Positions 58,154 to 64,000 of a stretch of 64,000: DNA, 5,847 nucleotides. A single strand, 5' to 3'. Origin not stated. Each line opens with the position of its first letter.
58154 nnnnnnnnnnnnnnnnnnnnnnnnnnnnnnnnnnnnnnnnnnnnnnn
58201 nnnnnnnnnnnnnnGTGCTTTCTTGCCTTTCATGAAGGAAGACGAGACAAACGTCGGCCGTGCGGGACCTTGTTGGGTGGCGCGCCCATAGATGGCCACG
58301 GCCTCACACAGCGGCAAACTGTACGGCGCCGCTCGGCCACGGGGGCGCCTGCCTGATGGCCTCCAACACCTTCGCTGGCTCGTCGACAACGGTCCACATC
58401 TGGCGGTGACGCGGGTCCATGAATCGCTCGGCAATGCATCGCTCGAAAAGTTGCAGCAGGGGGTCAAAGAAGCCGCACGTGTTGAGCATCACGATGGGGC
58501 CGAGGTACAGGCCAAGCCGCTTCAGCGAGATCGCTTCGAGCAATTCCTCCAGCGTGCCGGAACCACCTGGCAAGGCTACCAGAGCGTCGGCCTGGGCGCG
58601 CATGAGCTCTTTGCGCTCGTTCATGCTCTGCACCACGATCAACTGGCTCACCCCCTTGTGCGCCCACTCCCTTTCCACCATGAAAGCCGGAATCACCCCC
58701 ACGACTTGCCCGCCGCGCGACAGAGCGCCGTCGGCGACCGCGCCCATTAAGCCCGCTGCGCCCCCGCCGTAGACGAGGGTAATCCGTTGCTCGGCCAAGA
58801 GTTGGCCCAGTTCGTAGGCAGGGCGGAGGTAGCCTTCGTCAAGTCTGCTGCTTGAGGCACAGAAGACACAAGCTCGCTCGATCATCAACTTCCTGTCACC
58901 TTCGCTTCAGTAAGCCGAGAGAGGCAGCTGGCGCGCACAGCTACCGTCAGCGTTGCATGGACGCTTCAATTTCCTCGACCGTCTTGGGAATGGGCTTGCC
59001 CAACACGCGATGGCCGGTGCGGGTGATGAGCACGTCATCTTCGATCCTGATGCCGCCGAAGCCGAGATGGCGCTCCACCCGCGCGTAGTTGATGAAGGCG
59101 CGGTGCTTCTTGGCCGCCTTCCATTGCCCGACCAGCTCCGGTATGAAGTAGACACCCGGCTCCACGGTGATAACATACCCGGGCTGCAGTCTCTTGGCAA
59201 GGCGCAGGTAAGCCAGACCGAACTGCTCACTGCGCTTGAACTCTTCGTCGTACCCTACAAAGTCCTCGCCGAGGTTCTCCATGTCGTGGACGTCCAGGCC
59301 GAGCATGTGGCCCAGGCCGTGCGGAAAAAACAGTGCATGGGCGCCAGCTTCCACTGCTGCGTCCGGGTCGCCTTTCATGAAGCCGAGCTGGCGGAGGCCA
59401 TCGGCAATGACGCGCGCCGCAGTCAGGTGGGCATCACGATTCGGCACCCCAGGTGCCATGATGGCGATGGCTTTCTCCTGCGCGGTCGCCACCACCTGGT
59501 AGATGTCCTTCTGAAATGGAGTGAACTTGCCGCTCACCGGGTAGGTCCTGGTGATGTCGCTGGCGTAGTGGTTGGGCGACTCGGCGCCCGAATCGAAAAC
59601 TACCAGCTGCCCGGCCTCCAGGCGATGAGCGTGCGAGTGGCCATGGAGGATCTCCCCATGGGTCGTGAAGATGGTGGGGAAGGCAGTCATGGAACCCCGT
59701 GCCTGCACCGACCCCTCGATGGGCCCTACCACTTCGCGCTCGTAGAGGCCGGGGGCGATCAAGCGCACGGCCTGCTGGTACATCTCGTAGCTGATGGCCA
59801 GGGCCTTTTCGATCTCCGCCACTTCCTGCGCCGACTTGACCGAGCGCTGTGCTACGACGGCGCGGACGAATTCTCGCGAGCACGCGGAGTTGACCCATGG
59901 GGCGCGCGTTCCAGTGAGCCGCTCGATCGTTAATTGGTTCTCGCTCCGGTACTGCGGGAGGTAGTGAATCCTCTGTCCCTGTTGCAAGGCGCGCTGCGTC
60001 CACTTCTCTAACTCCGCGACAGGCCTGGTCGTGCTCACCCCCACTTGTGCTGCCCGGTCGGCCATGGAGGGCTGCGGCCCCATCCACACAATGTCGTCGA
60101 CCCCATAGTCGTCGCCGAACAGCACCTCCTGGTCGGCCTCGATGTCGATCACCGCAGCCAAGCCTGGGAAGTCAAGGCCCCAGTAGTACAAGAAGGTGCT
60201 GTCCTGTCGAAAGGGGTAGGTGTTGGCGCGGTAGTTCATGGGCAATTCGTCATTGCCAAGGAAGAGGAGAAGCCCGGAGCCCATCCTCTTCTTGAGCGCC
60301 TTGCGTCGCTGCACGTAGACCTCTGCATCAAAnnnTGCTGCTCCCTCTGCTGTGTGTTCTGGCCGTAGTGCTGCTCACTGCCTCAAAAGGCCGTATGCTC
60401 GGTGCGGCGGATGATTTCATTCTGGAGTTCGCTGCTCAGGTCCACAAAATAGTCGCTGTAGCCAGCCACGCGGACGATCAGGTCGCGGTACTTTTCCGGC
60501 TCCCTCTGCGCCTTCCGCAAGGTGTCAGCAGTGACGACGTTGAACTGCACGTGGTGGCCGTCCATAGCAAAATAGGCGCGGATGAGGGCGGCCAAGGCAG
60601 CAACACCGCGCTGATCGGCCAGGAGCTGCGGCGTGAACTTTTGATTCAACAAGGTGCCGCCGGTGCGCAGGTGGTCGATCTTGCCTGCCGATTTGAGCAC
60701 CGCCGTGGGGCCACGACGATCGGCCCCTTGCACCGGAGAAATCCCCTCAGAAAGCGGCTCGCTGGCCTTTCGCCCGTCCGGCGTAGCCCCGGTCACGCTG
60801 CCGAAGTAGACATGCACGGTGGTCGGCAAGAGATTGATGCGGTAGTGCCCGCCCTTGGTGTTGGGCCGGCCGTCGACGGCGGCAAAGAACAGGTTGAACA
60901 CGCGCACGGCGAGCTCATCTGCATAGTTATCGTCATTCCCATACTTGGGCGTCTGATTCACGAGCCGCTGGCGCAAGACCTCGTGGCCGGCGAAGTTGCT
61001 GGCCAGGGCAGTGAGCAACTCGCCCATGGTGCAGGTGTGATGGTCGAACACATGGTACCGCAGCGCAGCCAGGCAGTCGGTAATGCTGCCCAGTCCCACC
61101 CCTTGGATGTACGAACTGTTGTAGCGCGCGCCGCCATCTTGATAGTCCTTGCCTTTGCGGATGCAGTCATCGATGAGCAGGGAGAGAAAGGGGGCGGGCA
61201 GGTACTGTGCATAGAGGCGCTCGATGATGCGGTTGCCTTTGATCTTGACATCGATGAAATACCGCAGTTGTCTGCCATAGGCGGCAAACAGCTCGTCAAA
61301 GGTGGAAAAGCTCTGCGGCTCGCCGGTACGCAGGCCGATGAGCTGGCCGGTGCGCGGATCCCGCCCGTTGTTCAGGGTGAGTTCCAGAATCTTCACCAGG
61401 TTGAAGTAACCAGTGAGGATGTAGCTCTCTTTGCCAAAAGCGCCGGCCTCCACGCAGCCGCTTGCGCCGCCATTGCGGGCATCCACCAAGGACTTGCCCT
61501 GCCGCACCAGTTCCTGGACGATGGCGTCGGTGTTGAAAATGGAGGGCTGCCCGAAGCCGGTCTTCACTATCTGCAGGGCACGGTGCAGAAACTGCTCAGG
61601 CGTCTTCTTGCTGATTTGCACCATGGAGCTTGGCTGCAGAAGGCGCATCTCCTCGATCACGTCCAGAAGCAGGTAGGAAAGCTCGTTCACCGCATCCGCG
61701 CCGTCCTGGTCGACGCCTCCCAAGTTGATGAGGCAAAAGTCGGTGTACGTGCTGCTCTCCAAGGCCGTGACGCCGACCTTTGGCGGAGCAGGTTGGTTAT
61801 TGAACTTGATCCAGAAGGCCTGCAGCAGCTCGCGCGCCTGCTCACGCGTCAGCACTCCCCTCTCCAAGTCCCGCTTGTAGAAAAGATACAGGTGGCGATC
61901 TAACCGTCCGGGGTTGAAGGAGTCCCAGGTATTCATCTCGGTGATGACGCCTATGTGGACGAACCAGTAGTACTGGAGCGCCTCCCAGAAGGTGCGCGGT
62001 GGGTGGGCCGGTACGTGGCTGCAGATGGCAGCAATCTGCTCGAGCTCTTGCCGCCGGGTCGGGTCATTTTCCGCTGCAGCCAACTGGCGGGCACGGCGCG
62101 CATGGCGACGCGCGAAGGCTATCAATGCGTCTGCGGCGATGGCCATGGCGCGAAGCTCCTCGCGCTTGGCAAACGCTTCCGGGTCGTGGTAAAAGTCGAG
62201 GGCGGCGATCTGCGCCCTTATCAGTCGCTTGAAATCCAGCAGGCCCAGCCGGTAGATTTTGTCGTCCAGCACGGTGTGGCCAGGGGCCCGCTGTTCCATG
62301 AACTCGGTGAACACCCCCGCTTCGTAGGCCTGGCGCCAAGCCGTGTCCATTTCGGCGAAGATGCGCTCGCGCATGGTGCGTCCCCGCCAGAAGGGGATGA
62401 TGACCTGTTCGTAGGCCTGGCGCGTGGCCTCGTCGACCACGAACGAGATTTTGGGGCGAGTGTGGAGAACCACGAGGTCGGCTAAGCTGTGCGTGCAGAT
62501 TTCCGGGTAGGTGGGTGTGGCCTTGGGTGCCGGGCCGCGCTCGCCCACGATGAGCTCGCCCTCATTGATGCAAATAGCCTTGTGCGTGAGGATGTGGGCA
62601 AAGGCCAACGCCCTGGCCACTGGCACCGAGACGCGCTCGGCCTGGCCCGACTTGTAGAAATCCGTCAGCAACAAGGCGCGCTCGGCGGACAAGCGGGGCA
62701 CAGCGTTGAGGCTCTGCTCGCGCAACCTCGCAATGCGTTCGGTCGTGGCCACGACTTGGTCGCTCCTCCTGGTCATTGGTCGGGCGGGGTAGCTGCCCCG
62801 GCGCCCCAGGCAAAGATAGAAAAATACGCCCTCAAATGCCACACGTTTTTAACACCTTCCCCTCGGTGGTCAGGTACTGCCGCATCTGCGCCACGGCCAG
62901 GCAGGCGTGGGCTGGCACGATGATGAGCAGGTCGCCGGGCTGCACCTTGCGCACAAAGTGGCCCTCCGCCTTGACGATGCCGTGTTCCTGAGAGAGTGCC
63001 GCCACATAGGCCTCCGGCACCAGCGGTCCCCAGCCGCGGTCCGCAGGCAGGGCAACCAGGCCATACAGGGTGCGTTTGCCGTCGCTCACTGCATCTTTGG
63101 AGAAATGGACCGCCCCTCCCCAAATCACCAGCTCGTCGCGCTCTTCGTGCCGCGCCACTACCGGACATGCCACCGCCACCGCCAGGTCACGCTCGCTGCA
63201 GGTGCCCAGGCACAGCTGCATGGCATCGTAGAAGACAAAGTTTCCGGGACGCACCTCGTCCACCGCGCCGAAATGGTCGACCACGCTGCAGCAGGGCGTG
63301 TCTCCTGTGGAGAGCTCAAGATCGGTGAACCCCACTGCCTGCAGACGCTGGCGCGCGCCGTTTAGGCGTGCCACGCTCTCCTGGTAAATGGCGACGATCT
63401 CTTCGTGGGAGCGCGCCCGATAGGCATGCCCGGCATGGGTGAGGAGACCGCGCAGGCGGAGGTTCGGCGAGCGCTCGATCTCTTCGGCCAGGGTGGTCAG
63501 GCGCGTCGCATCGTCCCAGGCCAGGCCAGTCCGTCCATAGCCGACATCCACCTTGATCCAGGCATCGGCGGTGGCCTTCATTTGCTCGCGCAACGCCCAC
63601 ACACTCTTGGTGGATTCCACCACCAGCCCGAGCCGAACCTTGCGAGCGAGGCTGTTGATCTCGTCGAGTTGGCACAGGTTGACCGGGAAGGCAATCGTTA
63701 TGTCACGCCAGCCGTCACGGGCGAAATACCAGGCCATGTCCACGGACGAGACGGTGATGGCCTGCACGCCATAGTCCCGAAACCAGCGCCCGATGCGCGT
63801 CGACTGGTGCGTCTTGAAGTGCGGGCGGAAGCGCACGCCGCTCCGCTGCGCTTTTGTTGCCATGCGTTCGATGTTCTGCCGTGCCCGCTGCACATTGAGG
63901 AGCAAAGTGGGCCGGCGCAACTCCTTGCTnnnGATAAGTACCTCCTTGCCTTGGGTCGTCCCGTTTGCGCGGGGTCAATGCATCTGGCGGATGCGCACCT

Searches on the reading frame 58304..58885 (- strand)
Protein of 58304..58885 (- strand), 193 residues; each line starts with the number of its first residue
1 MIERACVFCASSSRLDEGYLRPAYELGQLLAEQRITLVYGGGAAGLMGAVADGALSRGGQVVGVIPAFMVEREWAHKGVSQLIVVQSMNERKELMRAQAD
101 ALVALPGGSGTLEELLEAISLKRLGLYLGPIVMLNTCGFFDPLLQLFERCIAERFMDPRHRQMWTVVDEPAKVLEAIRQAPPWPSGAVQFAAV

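Call 44: search_protein_families(library=pfam, proteins=[window:58304-58885:-], max_evalue=1e-7)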
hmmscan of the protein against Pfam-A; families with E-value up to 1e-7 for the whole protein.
window:58304-58885:- (193 aa): 2 families
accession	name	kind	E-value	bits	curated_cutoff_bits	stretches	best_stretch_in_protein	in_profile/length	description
PF03641.19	Lysine_decarbox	-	8.9e-40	136.4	27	1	47-176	1-130/131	Possible lysine decarboxylase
PF18306.6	LDcluster4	-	5.1e-19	68.8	26.3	1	18-123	16-118/151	SLOG cluster4 family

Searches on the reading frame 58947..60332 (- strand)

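Call 44: search_protein_families(library=pfam, proteins=[window:58947-60332:-], max_evalue=1e-7)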
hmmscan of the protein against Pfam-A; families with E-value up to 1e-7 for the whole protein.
window:58947-60332:- (461 aa): 2 families
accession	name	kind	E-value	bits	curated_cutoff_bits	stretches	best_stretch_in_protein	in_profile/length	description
PF00557.29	Peptidase_M24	-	5.3e-48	164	23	1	173-437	2-207/208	Metallopeptidase family M24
PF05195.22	AMP_N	-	3.8e-26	91.6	24.6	1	6-122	1-120/121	Aminopeptidase P, N-terminal domain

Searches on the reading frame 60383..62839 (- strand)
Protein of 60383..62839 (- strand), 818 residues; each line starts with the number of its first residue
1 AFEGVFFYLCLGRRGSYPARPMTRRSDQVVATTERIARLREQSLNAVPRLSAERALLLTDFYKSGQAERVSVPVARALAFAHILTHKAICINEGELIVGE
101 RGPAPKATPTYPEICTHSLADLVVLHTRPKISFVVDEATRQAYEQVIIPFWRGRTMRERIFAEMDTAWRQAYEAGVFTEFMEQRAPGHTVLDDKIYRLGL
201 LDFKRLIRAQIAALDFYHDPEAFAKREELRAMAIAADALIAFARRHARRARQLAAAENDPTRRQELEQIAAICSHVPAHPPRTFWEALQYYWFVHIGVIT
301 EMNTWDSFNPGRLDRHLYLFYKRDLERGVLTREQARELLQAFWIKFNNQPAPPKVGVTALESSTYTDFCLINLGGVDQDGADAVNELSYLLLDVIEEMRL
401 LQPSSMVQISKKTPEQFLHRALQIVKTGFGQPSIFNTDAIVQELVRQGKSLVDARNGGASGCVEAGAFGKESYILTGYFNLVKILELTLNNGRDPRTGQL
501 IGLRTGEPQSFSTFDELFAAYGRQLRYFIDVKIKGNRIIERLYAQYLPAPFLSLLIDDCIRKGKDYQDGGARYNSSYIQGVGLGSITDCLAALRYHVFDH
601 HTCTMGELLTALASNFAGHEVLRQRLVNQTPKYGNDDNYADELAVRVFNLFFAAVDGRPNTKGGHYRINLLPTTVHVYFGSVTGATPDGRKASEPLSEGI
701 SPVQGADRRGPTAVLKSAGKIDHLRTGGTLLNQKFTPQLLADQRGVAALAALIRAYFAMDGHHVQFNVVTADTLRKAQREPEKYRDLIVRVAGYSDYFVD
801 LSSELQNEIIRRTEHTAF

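Call 44: search_protein_families(library=pfam, proteins=[window:60383-62839:-], max_evalue=1e-7)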
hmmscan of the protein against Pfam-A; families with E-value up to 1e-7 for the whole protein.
window:60383-62839:- (818 aa): 2 families
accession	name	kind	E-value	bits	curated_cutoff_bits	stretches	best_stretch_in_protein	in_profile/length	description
PF02901.20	PFL-like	-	4.3e-231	769.5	24.3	1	33-680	2-647/647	Pyruvate formate lyase-like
PF01228.26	Gly_radical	-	1.8e-36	125.3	22.2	1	697-799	2-106/106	Glycine radical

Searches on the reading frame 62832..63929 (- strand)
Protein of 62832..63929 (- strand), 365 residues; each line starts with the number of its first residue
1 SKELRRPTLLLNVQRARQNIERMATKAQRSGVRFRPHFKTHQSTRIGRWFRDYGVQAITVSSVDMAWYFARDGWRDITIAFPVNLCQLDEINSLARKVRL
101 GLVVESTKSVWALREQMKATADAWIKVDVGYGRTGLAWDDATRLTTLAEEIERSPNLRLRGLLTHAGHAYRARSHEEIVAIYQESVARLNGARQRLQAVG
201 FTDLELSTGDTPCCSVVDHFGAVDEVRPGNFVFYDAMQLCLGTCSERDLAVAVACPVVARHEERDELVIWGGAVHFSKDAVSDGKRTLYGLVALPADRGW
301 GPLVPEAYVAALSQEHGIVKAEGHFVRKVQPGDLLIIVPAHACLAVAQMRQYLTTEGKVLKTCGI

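Call 44: search_protein_families(library=pfam, proteins=[window:62832-63929:-], max_evalue=1e-7)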
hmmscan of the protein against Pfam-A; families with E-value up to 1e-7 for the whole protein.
window:62832-63929:- (365 aa): 2 families
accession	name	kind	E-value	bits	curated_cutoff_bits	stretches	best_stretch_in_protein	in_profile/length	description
PF01168.26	Ala_racemase_N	-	2.1e-21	77.1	24.1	1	12-233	2-216/220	Alanine racemase, N-terminal domain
PF14031.13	D-ser_dehydrat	-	4.7e-15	56.4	22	1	250-354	1-96/97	Putative serine dehydratase domain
